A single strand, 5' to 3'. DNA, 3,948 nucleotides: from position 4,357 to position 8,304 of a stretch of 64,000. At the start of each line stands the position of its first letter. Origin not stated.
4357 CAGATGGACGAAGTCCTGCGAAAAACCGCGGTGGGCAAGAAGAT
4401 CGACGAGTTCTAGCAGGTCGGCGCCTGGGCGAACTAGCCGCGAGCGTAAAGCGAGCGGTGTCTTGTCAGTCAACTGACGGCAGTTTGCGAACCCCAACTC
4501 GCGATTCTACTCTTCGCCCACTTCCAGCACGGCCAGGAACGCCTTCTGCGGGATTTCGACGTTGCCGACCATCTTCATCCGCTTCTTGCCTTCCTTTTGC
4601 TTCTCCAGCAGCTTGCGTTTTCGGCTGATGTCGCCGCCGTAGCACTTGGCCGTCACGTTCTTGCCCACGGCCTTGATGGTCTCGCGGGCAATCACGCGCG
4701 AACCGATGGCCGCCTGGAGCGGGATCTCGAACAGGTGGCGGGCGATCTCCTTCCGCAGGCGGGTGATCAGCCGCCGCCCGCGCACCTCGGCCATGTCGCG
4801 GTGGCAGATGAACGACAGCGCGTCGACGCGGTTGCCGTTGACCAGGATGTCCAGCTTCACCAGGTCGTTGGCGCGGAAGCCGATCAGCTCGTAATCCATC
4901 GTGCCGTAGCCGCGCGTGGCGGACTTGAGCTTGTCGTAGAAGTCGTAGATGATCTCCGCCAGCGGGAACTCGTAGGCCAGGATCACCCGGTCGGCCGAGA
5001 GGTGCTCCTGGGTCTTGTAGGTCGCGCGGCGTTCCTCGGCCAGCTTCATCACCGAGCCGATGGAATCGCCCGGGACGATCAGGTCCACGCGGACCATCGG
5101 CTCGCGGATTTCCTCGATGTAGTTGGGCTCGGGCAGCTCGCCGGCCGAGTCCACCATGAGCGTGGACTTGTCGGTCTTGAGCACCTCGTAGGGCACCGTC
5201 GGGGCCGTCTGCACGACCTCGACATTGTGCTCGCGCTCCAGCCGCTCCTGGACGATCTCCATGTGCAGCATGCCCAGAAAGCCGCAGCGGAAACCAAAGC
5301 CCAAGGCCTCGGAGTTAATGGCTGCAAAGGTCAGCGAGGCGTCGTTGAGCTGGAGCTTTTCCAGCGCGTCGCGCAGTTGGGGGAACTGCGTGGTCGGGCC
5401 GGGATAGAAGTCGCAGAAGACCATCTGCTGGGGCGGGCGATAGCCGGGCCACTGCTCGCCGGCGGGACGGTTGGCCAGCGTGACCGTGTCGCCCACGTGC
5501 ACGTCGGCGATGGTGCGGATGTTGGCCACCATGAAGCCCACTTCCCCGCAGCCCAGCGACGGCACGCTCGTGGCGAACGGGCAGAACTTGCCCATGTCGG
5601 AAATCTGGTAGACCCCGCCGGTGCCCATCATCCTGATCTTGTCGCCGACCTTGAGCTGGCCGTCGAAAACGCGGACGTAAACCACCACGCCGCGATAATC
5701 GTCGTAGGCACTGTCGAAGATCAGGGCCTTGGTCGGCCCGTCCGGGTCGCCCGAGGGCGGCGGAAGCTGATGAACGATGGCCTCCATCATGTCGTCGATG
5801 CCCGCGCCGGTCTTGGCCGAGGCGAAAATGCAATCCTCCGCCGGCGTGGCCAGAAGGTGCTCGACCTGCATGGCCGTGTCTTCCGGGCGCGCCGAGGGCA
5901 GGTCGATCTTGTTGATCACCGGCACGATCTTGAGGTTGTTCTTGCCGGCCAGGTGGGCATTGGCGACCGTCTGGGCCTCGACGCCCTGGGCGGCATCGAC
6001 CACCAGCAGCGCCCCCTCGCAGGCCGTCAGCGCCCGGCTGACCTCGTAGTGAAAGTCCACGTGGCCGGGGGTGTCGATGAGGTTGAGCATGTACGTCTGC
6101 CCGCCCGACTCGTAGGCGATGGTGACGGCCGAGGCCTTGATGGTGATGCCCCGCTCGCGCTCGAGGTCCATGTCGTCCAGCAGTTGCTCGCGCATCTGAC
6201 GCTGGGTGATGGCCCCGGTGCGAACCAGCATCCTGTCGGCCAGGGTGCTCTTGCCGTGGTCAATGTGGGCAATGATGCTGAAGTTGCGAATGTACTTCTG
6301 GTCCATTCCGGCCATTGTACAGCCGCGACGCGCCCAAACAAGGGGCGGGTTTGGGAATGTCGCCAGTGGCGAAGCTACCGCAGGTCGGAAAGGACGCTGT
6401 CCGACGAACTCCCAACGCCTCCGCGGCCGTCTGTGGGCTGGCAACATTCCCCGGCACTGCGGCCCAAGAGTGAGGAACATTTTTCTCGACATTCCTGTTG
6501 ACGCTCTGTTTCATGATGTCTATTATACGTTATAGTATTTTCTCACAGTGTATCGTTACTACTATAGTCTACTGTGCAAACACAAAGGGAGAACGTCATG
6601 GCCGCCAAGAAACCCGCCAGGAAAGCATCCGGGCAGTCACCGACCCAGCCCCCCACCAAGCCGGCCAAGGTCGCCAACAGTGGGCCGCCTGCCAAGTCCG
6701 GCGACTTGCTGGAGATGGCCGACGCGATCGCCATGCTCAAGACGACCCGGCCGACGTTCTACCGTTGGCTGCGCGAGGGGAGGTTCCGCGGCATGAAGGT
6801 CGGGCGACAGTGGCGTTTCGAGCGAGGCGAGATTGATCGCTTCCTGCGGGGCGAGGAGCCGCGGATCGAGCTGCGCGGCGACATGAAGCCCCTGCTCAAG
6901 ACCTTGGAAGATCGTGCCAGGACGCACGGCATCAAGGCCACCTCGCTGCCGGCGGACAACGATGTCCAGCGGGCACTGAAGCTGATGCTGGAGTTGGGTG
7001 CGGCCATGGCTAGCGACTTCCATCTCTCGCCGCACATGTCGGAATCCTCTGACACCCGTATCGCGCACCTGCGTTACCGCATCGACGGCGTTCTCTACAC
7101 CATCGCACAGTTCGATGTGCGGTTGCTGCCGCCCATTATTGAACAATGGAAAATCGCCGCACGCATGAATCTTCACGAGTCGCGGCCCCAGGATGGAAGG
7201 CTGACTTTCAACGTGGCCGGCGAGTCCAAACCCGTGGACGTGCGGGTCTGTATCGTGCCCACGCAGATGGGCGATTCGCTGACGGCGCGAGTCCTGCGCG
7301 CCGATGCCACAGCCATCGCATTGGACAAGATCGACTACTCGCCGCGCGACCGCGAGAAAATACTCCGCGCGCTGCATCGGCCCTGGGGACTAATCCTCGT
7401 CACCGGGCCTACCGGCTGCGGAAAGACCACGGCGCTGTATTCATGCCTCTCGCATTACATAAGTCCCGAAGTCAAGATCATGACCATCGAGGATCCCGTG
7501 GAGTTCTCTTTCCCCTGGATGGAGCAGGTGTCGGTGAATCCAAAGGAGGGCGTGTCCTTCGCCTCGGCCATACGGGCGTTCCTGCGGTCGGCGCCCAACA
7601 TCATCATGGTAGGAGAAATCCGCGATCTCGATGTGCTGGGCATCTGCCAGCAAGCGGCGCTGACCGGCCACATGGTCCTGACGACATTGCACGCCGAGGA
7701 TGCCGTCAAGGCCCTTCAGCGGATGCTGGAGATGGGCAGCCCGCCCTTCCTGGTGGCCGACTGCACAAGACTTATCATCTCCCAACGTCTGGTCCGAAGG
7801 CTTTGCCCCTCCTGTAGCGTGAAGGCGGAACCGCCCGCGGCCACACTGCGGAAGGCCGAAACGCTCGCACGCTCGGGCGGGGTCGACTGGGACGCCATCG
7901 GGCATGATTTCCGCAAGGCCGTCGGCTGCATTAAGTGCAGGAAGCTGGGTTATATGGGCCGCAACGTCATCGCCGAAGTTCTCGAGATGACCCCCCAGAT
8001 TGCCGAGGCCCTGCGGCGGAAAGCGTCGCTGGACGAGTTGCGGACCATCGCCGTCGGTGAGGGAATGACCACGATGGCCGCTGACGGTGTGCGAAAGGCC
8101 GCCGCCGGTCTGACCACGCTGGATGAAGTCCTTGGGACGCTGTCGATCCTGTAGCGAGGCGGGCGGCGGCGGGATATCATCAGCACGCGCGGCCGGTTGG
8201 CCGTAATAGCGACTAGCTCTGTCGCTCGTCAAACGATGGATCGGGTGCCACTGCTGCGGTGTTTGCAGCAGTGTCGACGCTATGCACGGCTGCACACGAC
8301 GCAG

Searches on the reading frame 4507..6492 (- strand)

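Call 13: search_protein_families(library=pfam, proteins=[window:4507-6492:-])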
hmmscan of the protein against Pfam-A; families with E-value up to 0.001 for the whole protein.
window:4507-6492:- (661 aa): 8 families
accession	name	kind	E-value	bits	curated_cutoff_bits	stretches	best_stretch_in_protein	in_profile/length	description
PF00009.33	GTP_EFTU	-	3.4e-56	190.2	26.5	1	67-245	2-188/188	Elongation factor Tu GTP binding domain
PF06421.17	LepA_C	-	1.7e-48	163.7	29.7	1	551-656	1-106/107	GTP-binding protein LepA C-terminus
PF00679.30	EFG_C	-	4.9e-19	68.6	27.9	1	462-548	2-87/89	Elongation factor G C-terminus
PF03144.31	GTP_EFTU_D2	-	8.3e-12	45.8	30.3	1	268-338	1-73/73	Elongation factor Tu domain 2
PF22042.2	EF-G_D2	-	1.3e-05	25.7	27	1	254-290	2-38/84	Elongation factor G domain 2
PF00071.28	Ras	-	0.00034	20.7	21.6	1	115-243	29-160/162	Ras family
PF01926.29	MMR_HSR1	-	0.00055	20.5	21.9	0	79-195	10-113/113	50S ribosome-binding GTPase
PF14492.12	EFG_III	-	0.00086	19.8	27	0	354-427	2-72/75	Elongation Factor G, domain III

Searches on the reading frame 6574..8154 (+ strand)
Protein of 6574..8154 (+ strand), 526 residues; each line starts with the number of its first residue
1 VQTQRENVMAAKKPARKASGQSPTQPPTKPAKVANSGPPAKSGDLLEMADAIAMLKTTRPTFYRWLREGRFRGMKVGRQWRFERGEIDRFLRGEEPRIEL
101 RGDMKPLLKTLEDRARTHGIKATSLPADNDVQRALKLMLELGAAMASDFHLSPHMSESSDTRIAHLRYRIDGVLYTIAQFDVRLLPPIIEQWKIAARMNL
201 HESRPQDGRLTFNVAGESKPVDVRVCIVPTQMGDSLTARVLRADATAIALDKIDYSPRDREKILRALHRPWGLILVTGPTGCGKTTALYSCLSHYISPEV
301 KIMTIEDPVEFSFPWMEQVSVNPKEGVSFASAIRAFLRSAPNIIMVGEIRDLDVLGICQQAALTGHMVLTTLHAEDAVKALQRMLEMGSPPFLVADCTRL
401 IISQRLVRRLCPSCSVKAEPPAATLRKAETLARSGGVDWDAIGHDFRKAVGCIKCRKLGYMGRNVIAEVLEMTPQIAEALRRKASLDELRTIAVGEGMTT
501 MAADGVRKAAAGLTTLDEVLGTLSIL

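Call 13: search_protein_families(library=pfam, proteins=[window:6574-8154:+])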
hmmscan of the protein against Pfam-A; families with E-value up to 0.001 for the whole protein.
window:6574-8154:+ (526 aa): 2 families
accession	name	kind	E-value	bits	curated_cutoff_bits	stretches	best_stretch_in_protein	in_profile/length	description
PF00437.27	T2SSE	-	1e-97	327.6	24.9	1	140-520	18-369/370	Type II/IV secretion system protein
PF12728.13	HTH_17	-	2.4e-11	44.2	27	1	48-93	4-49/51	Helix-turn-helix domain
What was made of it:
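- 6574..8154 (+): Upstream neighbour (context only): T2SSE-family secretion ATPase with an N-terminal HTH_17 domain. Call 13.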
